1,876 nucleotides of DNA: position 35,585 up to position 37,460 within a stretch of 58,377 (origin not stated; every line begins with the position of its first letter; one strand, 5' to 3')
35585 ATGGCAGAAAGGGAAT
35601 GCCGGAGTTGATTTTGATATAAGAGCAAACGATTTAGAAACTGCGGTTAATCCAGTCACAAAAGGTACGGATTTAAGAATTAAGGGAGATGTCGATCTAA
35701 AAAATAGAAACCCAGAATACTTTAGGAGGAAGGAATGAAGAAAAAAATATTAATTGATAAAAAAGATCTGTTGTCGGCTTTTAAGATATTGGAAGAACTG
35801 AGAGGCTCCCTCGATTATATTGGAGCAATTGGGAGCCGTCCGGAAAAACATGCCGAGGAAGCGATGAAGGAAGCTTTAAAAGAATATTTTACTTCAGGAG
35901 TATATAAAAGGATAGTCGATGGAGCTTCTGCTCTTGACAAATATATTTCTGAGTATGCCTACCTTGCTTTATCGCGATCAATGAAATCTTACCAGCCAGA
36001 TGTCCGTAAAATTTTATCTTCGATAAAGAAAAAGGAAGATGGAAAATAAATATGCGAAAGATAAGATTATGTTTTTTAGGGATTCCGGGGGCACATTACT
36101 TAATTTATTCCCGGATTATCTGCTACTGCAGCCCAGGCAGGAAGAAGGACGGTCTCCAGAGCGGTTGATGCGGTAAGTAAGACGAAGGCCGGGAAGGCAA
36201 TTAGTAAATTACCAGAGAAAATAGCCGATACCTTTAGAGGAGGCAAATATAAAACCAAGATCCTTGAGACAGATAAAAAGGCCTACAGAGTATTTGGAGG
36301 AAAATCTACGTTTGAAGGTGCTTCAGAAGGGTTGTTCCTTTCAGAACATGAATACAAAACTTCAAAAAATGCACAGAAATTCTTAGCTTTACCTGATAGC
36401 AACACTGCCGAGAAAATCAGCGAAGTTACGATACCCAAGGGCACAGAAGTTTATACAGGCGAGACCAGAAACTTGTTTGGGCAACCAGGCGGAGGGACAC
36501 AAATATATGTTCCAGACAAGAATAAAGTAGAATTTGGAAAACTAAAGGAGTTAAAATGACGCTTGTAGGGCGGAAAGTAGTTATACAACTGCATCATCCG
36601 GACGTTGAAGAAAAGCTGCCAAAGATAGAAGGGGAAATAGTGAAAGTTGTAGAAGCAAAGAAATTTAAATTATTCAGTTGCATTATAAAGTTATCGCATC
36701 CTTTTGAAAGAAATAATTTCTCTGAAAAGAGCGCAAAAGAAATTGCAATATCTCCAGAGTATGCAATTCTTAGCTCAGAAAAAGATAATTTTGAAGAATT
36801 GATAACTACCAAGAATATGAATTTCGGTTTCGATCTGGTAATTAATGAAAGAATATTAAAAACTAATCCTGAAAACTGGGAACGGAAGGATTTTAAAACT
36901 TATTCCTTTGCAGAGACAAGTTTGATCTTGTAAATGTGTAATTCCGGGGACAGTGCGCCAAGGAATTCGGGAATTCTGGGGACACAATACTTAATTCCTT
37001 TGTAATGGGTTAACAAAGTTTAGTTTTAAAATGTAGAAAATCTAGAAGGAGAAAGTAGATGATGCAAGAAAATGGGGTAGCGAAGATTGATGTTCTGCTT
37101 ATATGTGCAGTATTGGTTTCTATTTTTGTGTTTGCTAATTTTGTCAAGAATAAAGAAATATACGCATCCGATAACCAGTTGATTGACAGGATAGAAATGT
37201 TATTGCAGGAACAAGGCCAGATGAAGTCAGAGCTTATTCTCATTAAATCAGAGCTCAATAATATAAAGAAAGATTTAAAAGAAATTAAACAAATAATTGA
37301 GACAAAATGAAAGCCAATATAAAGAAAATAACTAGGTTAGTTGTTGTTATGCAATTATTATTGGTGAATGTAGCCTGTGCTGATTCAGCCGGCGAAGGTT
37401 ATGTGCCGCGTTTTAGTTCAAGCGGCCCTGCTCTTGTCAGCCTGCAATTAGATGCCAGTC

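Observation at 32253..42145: Split Rhs: shell and core-plus-toxin encoded as two separately secreted proteins with complementary breakpoints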

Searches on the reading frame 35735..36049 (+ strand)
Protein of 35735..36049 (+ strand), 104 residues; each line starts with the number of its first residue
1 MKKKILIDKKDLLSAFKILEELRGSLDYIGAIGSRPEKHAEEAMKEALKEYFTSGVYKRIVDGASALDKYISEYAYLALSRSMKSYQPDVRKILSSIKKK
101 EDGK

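Call 7: search_protein_families(library=pfam, proteins=[window:35735-36049:+], max_evalue=0.01)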
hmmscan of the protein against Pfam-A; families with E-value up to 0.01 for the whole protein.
window:35735-36049:+ (104 aa): 0 families

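Call 8: search_protein_families(library=ncbifam, proteins=[window:35735-36049:+], max_evalue=0.01)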
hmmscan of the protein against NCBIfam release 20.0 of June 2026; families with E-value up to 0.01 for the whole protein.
window:35735-36049:+ (104 aa): 0 families

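Call 54: search_protein_families(library=pfam, proteins=[window:35735-36049:+], max_evalue=1)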
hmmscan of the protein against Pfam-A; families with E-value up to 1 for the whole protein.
window:35735-36049:+ (104 aa): 2 families
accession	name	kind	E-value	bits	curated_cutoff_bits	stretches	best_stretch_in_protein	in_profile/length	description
PF07900.17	DUF1670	-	0.046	13.5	25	1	22-94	139-207/220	Protein of unknown function (DUF1670)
PF21432.3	56B_RHH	-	0.19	12.1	27.2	1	35-51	13-29/32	56B-like, Ribbon-helix-helix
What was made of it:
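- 35735..36049 (+): Candidate immunity gene (104 aa), overlapping the carrier stop by 4 nt. No family match (calls 7, 54).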

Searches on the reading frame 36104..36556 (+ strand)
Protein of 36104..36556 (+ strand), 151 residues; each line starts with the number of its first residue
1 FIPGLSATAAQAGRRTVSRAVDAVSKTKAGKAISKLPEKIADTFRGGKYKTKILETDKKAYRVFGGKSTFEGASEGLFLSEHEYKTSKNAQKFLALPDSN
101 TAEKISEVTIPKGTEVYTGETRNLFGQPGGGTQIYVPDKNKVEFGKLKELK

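Call 54: search_protein_families(library=pfam, proteins=[window:36104-36556:+], max_evalue=1)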
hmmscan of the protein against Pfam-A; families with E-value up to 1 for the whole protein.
seq(151 aa): 1 family
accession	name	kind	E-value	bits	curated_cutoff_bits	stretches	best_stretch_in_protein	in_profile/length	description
PF14021.12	TNT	-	9.8e-07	29.6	27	1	92-143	27-81/88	Tuberculosis necrotizing toxin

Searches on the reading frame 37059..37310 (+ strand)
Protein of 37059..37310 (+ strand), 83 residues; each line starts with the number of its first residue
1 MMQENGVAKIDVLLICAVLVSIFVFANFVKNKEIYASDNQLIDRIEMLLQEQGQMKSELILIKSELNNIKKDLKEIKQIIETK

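Call 7: search_protein_families(library=pfam, proteins=[window:37059-37310:+], max_evalue=0.01)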
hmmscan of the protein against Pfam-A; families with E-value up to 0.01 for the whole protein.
window:37059-37310:+ (83 aa): 2 families
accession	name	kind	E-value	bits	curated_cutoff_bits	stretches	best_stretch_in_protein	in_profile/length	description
PF07889.17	DUF1664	-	0.0037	17.7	34.6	1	40-81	70-111/124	Protein of unknown function (DUF1664)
PF11337.13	DUF3139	-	0.0084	17.1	27.3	0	9-72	3-65/83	Protein of unknown function (DUF3139)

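Call 8: search_protein_families(library=ncbifam, proteins=[window:37059-37310:+], max_evalue=0.01)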
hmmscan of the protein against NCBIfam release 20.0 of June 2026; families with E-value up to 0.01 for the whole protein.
window:37059-37310:+ (83 aa): 0 families

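Call 54: search_protein_families(library=pfam, proteins=[window:37059-37310:+], max_evalue=1)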
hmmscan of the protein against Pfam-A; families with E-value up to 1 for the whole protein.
window:37059-37310:+ (83 aa): 5 families
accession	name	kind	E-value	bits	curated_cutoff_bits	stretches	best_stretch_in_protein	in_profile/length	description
PF07889.17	DUF1664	-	0.0037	17.7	34.6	1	40-81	70-111/124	Protein of unknown function (DUF1664)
PF11337.13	DUF3139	-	0.0084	17.1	27.3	1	9-72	3-65/83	Protein of unknown function (DUF3139)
PF16982.10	Flp1_like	-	0.031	14.2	33.5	1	1-23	3-25/49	Putative Flagellin, Flp1-like, domain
PF05073.17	Baculo_p24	-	0.043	14.2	21.3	1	2-76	56-126/160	Baculovirus P24 capsid protein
PF16725.10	Nucleolin_bd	-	0.077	13.3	27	1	30-52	1-23/70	Nucleolin binding domain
